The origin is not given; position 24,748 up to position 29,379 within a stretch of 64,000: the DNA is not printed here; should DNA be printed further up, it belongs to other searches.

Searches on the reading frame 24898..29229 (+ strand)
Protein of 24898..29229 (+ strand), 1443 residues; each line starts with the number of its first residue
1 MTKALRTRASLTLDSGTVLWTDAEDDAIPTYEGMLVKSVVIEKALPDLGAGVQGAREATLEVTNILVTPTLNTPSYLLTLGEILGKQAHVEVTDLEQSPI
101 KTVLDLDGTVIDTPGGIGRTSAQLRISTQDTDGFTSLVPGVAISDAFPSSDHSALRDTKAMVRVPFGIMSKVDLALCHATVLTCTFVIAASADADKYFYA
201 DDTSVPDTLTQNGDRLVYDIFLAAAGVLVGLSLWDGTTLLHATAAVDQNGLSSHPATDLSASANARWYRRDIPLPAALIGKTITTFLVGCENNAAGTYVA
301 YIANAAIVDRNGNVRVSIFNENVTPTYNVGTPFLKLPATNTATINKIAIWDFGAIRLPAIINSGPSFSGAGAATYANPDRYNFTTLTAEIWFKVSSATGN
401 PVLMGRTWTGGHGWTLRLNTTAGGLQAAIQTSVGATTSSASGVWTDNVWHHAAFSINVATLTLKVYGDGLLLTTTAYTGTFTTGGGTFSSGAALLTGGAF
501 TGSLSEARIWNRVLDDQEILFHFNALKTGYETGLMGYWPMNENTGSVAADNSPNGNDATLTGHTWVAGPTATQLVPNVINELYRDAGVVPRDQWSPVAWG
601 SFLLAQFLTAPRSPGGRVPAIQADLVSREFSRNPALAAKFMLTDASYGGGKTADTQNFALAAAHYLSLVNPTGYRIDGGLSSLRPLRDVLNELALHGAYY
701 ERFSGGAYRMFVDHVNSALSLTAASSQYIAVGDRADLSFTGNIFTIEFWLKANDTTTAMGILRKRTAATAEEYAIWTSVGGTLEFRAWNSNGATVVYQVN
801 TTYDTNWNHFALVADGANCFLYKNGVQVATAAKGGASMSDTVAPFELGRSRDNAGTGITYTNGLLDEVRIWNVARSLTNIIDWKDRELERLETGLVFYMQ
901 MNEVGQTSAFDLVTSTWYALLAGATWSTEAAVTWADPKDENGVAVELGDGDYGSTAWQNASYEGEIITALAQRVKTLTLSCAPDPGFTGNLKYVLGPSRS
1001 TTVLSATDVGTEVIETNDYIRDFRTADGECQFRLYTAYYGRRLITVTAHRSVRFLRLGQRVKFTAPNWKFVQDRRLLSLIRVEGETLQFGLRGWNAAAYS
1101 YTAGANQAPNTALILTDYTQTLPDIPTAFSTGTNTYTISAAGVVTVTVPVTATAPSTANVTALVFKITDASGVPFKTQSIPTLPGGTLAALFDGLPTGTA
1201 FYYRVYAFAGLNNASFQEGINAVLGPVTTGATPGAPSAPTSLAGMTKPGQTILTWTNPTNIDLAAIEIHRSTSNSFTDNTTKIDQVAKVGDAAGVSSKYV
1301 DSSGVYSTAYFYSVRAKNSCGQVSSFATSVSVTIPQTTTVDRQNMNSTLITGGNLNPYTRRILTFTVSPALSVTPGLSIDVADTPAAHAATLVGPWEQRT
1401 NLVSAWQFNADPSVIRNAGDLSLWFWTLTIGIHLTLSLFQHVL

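Call 14: search_protein_families(library=phrogs, proteins=[window:24898-29229:+], max_evalue=0.001)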
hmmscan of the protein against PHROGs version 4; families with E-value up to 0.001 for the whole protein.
window:24898-29229:+ (1443 aa): 5 families
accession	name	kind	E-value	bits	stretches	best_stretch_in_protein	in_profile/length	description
phrog_3545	-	unknown function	9.6e-21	74.6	2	717-891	792-979/1115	-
phrog_8510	-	head and packaging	4e-19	68.9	2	730-878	742-889/1348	virion structural protein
phrog_21223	-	unknown function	8.3e-13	48.5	2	724-959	13-257/710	-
phrog_21039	-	unknown function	1.5e-10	42.3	1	500-567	88-155/244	-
phrog_14220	-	unknown function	2.6e-07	31.1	1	803-883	108-179/401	-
